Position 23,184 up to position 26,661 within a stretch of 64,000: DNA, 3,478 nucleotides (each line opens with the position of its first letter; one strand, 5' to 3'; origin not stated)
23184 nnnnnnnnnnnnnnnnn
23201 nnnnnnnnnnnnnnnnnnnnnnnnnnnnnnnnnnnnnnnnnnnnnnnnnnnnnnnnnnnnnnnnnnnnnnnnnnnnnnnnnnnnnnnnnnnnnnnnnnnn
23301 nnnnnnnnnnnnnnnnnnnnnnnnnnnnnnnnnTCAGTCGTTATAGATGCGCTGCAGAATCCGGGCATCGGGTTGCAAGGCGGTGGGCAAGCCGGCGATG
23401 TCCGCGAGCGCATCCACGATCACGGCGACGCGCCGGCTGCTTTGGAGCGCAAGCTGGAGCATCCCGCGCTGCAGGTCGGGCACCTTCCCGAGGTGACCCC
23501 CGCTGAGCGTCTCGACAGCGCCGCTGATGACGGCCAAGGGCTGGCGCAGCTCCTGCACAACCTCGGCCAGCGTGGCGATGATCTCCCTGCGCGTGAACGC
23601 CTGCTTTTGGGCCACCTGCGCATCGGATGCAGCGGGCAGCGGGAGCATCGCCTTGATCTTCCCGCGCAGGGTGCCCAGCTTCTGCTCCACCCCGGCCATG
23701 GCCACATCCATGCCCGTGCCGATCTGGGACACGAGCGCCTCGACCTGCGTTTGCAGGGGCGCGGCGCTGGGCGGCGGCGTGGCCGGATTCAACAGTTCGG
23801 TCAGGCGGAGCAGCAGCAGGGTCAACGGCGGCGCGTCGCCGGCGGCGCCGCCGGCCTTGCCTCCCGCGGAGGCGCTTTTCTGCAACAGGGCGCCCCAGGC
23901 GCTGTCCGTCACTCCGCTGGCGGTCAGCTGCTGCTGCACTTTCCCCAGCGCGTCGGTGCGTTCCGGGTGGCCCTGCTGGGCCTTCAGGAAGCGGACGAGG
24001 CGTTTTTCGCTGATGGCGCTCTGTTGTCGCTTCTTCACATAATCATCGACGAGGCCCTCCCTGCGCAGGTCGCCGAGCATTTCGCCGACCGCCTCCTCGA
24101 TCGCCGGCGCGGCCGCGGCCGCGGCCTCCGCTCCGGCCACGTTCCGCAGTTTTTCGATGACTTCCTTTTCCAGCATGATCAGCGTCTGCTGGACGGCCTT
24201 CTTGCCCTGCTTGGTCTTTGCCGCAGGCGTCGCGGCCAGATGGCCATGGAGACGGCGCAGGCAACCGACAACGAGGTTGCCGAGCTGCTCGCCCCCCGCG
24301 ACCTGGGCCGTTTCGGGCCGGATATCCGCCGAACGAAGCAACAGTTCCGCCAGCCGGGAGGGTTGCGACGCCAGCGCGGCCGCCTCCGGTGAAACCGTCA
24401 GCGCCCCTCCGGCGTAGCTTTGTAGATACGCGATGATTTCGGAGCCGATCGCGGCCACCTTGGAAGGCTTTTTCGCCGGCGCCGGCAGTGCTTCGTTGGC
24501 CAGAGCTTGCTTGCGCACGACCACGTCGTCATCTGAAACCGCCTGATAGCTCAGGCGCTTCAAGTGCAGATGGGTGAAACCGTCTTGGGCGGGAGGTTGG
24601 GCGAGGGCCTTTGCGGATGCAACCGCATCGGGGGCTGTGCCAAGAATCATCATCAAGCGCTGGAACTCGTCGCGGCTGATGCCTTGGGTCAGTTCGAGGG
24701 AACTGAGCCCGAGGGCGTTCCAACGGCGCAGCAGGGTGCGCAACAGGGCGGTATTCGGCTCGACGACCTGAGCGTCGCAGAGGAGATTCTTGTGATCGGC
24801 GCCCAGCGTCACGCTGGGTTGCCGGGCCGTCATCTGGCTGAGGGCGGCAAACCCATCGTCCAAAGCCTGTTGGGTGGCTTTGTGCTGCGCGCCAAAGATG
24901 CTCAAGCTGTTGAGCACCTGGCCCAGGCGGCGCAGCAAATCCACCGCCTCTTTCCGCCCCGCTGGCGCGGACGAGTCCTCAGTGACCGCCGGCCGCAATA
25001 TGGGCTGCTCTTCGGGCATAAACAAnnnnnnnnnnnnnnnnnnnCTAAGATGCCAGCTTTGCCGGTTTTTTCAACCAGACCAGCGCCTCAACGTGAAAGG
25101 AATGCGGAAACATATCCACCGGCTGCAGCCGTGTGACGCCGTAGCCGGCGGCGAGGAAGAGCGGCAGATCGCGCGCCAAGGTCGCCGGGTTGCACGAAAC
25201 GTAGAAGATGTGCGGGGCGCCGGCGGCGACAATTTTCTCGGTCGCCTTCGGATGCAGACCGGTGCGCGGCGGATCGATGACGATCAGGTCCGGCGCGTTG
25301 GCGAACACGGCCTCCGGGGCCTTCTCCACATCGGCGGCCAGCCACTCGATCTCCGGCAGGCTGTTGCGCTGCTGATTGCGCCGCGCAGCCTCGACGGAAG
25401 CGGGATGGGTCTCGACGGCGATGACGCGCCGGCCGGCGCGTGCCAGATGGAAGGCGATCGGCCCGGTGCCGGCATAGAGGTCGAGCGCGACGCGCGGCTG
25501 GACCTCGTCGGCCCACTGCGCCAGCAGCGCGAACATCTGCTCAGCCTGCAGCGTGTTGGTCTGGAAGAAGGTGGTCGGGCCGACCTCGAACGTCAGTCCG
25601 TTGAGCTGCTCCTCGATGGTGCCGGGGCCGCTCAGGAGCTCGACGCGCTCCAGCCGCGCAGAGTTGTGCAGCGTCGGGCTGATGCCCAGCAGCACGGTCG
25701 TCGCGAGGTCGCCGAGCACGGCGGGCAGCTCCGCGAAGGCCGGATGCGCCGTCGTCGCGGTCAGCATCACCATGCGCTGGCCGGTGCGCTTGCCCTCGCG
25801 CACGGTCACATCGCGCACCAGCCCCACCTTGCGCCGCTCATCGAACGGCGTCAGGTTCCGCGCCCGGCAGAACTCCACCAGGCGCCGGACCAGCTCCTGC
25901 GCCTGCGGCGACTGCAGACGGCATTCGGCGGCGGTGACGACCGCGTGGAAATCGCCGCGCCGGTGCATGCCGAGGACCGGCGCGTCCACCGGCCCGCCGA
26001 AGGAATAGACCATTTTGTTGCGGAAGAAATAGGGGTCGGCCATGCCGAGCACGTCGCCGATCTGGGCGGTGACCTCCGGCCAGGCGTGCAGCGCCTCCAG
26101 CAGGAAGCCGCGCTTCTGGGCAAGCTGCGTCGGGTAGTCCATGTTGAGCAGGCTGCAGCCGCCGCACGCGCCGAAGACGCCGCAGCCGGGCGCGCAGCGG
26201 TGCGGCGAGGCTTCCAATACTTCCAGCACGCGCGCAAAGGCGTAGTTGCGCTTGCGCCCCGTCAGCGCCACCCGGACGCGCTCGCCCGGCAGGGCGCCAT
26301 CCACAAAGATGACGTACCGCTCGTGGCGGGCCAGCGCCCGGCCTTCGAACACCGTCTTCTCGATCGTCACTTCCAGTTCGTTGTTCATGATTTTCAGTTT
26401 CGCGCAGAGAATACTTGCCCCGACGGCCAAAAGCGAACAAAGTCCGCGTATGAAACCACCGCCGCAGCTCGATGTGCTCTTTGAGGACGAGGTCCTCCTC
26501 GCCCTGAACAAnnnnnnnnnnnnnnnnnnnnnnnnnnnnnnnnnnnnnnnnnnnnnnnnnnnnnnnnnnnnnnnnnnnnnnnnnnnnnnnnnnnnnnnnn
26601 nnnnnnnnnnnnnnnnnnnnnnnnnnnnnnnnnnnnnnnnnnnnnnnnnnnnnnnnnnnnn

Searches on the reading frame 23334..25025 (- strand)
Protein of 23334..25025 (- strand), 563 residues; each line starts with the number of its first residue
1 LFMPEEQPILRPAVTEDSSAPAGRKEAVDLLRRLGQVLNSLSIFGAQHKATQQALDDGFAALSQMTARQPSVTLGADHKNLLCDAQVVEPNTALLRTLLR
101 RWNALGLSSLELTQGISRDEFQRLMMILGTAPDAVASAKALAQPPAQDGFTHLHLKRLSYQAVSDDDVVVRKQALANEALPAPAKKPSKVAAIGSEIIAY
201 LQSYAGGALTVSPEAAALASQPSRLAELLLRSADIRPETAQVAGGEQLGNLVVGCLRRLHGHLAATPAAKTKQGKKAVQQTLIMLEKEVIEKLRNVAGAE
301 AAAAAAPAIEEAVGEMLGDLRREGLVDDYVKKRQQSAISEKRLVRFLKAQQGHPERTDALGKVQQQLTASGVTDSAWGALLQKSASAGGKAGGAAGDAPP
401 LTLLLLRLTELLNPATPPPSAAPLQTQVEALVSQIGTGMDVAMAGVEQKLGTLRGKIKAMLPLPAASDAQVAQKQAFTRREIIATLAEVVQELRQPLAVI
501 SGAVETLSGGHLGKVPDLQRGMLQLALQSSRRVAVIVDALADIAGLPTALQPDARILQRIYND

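Call 60: search_protein_families(library=pfam, proteins=[window:23334-25025:-], max_evalue=0.0001)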
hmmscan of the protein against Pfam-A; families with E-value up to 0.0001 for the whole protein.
window:23334-25025:- (563 aa): 1 family
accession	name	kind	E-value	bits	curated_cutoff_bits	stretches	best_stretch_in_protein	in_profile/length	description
PF00512.31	HisKA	-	2.8e-08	34.1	26.9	1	486-543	6-60/66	His Kinase A (phospho-acceptor) domain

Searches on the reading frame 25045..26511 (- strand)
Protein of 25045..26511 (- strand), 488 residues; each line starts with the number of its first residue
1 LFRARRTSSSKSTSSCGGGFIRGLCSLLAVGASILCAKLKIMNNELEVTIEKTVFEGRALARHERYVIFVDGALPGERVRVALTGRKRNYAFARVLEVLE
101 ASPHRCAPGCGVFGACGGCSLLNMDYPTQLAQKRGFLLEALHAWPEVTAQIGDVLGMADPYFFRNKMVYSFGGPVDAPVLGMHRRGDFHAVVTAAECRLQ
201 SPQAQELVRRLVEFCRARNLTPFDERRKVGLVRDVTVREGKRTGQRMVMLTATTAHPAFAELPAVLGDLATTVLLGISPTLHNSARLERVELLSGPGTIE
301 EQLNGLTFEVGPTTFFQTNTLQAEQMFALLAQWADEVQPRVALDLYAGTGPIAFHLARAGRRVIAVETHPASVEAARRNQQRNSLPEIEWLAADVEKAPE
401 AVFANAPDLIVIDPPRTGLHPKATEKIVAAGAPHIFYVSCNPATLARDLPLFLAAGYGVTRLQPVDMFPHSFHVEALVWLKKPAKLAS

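Call 60: search_protein_families(library=pfam, proteins=[window:25045-26511:-], max_evalue=0.0001)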
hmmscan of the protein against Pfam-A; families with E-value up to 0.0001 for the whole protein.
window:25045-26511:- (488 aa): 8 families
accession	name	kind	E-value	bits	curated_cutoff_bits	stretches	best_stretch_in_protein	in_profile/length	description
PF05958.17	tRNA_U5-meth_tr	-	4e-19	69.3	23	1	309-482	173-356/357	tRNA (Uracil-5-)-methyltransferase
PF01938.26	TRAM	-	1.3e-09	38.2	21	1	45-96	7-61/61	TRAM domain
PF13649.12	Methyltransf_25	-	4.6e-08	34.1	27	1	343-411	2-69/97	Methyltransferase domain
PF05175.20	MTS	-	4.6e-07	30.1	23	1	329-430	22-125/170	Methyltransferase small domain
PF03602.21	Cons_hypoth95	-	9.1e-07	29.2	24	1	326-415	32-122/182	Conserved hypothetical protein 95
PF13847.12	Methyltransf_31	-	1.9e-06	28.1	27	1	342-413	7-81/145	Methyltransferase domain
PF08241.18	Methyltransf_11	-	6.3e-06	27.2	21.2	1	343-399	1-55/95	Methyltransferase domain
PF02475.24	TRM5-TYW2_MTfase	-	2.6e-05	24.7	28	1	304-404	6-105/164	TRM5/TYW2 methyltransferase domain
